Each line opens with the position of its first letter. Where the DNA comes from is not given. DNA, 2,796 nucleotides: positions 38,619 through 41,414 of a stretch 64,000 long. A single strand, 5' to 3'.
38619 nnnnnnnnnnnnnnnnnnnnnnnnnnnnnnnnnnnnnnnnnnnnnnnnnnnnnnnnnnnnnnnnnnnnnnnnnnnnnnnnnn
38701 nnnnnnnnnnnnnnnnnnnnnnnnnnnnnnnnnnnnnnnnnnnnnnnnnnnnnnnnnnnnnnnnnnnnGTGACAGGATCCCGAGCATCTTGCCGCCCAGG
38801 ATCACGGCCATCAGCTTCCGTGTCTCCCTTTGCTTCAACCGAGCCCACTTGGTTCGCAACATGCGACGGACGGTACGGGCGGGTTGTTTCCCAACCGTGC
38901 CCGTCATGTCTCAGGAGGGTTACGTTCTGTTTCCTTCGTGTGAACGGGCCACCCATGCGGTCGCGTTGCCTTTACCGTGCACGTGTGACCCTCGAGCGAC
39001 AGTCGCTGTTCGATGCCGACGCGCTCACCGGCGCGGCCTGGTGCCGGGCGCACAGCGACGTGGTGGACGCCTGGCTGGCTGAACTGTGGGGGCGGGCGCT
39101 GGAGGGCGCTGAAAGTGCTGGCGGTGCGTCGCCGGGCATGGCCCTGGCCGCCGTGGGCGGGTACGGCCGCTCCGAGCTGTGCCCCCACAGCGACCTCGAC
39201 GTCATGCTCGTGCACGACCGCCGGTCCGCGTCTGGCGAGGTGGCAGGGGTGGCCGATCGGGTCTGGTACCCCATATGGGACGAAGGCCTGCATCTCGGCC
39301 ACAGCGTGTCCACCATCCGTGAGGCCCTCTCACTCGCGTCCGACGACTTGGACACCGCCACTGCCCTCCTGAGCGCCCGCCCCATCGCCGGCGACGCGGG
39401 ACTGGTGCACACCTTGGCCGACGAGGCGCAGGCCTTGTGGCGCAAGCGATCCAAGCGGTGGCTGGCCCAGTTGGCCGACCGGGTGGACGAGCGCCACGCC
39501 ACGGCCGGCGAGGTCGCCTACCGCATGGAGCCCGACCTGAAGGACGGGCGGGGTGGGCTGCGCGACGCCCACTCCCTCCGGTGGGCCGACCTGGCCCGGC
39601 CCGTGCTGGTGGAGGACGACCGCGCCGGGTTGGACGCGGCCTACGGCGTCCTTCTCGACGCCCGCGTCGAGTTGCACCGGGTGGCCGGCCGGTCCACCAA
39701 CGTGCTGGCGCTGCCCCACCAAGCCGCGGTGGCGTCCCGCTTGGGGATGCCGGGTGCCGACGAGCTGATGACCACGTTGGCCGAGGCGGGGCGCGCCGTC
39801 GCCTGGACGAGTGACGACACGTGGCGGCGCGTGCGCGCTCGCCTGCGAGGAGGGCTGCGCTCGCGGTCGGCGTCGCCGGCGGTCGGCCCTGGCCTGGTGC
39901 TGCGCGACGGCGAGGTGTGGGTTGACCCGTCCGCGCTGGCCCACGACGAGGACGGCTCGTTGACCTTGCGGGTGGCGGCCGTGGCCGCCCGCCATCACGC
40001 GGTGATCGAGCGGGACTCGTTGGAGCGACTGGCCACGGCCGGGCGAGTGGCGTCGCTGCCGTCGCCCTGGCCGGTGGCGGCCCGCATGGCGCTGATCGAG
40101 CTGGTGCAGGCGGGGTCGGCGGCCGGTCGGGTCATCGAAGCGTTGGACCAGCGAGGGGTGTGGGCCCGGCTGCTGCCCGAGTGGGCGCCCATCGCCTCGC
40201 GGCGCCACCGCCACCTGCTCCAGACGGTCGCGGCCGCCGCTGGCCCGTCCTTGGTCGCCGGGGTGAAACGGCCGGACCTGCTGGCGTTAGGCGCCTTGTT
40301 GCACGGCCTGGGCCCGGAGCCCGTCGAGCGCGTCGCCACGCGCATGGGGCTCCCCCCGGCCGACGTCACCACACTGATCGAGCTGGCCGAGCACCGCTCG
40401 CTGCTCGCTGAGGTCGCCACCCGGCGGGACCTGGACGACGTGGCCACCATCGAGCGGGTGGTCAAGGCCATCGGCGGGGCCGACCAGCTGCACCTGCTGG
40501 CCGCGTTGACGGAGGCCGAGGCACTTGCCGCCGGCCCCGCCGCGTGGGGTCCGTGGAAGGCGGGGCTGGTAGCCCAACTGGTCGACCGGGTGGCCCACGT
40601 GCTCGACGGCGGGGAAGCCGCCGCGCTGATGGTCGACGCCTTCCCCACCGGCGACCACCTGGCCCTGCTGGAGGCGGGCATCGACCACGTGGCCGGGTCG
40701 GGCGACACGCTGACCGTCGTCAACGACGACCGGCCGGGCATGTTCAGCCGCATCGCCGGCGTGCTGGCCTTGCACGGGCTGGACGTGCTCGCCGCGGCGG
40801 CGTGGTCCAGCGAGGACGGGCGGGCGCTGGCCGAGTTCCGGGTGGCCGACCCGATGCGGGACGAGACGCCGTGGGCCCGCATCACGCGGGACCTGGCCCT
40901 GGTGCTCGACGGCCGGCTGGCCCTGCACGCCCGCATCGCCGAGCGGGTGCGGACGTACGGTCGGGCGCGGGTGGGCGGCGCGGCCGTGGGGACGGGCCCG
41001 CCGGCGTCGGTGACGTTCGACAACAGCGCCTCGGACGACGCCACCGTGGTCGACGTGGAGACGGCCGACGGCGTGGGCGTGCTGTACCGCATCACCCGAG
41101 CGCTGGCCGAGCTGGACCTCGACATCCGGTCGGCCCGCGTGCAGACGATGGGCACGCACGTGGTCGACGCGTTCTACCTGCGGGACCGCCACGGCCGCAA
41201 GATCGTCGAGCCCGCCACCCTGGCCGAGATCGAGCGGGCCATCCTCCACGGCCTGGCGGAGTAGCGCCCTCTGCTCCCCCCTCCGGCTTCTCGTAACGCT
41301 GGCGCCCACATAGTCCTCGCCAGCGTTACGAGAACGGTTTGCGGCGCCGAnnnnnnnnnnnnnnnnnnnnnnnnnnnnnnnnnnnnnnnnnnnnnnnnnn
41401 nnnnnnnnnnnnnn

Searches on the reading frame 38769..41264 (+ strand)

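Call 85: search_protein_families(library=pfam, proteins=[window:38769-41264:+], max_evalue=0.001)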
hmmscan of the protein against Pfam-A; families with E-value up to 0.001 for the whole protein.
window:38769-41264:+ (831 aa): 5 families
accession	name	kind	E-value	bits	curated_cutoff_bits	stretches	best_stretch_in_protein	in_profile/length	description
PF08335.16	GlnD_UR_UTase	-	2.4e-17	63.7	21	1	236-345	7-134/141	GlnD PII-uridylyltransferase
PF01842.31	ACT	-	3.9e-14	52.6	27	2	648-694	3-48/66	ACT domain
PF24931.1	ACT_ACR9_3rd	-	6.1e-07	29.9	27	1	747-821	1-76/98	ACR9-like, ACT-like domain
PF13291.12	ACT_4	-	0.00018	22.6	27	0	761-793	9-41/80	ACT domain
PF22754.3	bHLH-TF_ACT-like_plant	-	0.00095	19.8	27.6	0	758-825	10-71/75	Plant bHLH transcription factor, ACT-like domain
